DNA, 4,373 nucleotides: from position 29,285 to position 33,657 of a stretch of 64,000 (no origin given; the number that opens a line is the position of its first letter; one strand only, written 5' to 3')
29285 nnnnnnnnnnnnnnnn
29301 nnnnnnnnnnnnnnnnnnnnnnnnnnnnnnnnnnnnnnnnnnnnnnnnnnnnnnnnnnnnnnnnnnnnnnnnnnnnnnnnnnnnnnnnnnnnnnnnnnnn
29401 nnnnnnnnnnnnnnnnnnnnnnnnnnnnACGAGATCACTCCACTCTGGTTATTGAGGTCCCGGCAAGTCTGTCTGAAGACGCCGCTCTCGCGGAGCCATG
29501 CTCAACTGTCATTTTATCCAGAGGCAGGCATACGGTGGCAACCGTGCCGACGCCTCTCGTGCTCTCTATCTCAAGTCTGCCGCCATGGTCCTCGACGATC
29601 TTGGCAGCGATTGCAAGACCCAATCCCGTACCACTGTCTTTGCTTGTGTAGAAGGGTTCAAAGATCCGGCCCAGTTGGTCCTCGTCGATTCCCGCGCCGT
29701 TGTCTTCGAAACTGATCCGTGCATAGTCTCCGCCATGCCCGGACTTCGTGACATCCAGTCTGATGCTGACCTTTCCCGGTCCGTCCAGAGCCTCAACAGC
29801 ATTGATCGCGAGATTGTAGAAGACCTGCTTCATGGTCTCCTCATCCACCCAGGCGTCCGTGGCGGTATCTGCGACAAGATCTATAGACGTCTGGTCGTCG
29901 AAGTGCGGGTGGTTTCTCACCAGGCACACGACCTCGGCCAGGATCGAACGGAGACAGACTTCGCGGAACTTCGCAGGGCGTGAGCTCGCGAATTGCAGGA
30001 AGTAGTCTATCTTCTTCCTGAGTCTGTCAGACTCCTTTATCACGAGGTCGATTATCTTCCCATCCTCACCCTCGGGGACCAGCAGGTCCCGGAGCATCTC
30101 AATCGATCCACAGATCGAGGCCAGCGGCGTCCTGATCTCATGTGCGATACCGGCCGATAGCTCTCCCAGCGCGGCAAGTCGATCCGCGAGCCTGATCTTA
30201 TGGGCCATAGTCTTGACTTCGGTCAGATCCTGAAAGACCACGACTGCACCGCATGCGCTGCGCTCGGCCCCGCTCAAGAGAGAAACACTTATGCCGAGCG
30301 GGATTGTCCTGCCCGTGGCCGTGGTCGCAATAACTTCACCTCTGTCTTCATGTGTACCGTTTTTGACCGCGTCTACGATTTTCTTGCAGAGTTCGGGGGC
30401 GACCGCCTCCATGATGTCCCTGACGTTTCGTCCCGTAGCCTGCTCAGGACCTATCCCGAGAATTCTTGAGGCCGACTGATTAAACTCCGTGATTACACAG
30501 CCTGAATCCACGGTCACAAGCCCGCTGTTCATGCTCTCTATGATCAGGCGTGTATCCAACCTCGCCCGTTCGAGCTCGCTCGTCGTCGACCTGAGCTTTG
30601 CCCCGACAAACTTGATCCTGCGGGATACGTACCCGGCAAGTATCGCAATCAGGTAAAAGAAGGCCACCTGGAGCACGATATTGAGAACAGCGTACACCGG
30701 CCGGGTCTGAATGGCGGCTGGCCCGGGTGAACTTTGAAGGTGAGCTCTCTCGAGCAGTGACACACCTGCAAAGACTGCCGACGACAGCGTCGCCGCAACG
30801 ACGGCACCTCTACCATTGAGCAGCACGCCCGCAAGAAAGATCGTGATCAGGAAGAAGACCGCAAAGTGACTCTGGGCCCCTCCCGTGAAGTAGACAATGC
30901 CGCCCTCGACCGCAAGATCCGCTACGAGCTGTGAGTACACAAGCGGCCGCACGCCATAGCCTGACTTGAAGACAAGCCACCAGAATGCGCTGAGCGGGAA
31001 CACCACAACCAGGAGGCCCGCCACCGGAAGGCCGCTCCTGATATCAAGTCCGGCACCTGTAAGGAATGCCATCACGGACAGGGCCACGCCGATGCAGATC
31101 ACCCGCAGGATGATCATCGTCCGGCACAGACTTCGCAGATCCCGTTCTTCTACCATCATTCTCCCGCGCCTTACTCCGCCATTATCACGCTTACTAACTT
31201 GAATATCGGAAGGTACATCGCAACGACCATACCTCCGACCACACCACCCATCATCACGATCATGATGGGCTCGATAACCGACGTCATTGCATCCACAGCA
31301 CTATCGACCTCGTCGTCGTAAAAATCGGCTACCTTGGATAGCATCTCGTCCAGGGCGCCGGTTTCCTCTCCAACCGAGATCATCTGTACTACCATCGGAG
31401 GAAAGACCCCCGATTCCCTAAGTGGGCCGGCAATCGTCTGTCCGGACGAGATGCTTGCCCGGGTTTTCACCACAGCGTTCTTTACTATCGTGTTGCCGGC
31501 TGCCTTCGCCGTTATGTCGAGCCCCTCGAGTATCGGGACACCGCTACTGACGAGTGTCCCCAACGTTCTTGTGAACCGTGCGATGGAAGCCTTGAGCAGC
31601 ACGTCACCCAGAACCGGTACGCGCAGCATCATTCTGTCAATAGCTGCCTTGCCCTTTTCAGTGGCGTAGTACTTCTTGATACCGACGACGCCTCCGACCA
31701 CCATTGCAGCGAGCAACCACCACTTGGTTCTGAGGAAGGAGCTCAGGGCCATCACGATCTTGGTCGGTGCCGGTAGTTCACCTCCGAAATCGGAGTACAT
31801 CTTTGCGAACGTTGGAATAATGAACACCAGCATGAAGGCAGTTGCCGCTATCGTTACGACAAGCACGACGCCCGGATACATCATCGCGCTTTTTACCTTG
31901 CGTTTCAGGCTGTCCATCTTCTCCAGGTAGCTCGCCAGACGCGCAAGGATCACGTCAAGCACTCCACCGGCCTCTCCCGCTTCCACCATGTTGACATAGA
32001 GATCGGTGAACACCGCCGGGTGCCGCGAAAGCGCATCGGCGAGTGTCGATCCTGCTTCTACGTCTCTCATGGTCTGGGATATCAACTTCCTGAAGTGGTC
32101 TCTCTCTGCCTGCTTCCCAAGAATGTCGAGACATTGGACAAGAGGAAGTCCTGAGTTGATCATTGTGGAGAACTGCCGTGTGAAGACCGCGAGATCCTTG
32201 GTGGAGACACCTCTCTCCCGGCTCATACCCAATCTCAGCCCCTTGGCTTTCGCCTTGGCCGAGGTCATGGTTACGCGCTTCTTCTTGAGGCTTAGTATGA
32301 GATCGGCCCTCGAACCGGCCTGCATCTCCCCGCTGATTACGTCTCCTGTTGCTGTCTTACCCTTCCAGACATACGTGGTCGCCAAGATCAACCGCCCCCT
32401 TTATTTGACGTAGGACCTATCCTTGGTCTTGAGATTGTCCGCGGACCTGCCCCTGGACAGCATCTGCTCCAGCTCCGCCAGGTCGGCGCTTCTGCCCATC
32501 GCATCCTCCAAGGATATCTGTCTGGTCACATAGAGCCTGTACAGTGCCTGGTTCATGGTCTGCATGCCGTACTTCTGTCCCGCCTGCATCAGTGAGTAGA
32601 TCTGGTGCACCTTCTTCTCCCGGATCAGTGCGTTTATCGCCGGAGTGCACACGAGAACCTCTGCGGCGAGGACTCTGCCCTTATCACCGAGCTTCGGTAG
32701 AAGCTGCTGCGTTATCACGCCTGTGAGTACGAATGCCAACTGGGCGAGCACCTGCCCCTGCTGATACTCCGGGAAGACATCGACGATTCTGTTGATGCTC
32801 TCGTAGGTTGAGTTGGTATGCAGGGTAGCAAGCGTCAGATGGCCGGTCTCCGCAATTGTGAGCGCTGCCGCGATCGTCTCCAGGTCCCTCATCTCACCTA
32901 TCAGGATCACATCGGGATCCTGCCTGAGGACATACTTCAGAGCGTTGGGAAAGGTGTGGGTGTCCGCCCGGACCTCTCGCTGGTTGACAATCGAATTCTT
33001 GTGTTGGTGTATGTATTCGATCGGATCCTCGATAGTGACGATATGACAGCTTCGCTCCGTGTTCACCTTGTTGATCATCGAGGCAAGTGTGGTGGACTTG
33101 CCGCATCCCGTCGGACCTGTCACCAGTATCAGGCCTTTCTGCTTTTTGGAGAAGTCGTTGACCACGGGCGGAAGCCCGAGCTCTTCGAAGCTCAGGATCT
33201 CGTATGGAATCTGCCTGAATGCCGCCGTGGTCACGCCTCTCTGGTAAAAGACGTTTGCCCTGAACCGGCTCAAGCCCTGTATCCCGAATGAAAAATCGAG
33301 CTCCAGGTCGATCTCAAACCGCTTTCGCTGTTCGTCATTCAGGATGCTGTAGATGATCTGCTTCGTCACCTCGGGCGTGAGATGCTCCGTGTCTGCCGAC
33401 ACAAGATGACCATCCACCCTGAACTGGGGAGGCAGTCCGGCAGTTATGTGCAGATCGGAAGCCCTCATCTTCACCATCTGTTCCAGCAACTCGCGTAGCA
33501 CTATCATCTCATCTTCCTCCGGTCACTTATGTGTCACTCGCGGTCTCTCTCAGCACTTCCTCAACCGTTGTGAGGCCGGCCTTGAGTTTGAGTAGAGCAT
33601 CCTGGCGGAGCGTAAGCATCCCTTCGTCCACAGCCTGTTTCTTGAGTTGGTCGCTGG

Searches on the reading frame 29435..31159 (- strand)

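Call 52: search_protein_families(library=pfam, proteins=[window:29435-31159:-], max_evalue=0.0001)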
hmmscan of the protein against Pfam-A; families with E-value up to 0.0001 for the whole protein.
window:29435-31159:- (574 aa): 7 families
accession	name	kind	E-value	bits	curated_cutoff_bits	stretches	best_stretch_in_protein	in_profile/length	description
PF02518.31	HATPase_c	-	1.3e-26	93.6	26.4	1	439-548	2-110/111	Histidine kinase-, DNA gyrase B-, and HSP90-like ATPase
PF13426.13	PAS_9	-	1.3e-13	51.5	27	1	213-314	3-103/103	PAS domain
PF00512.31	HisKA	-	1.8e-13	50.8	26.9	1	331-393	2-63/66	His Kinase A (phospho-acceptor) domain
PF25323.1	6TM_PilS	-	2e-09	37.8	27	1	11-183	11-183/189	PilS-like transmembrane domain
PF00989.32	PAS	-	3.6e-09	37.1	22.6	1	202-311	2-112/113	PAS fold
PF08448.16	PAS_4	-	8.7e-09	36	23.1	1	208-316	2-109/110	PAS fold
PF13596.12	PAS_10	-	4.3e-07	31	22.1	1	206-313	4-106/106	PAS domain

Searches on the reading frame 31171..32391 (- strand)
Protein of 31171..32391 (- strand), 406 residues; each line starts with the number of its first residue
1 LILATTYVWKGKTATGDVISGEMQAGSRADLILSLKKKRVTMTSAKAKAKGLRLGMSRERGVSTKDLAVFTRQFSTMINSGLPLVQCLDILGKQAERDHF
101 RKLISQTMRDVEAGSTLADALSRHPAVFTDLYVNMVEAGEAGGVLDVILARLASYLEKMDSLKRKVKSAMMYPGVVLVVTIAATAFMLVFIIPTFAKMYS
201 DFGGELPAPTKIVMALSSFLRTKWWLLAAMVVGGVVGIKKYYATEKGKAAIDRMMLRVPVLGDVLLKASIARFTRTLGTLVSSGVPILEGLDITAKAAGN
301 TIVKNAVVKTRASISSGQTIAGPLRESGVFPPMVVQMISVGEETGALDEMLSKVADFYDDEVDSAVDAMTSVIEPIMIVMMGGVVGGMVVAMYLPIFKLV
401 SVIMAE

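Call 52: search_protein_families(library=pfam, proteins=[window:31171-32391:-], max_evalue=0.0001)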
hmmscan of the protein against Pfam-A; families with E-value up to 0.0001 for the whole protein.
window:31171-32391:- (406 aa): 1 family
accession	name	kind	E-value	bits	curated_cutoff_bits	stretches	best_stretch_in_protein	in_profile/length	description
PF00482.28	T2SSF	-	1.6e-68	228.8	25.2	2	70-193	1-125/125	Type II secretion system (T2SS), protein F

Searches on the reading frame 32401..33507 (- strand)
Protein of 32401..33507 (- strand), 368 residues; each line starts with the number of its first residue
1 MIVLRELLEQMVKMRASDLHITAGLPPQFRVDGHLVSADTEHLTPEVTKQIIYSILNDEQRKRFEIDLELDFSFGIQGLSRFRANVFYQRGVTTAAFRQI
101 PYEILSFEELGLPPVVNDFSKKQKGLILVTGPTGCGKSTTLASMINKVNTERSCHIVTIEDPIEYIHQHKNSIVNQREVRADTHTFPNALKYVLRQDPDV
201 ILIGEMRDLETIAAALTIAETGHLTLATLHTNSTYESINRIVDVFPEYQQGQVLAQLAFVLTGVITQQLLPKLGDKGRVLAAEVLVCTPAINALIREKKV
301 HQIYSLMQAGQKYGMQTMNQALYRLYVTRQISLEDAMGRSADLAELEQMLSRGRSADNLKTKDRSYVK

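Call 52: search_protein_families(library=pfam, proteins=[window:32401-33507:-], max_evalue=0.0001)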
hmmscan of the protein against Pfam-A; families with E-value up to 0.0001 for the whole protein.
window:32401-33507:- (368 aa): 2 families
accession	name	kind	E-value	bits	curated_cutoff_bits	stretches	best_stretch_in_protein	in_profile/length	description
PF00437.27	T2SSE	-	1.4e-49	169.1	24.9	1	3-292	11-288/370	Type II/IV secretion system protein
PF13401.12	AAA_22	-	3.4e-06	27.9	27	1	122-209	3-96/130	AAA domain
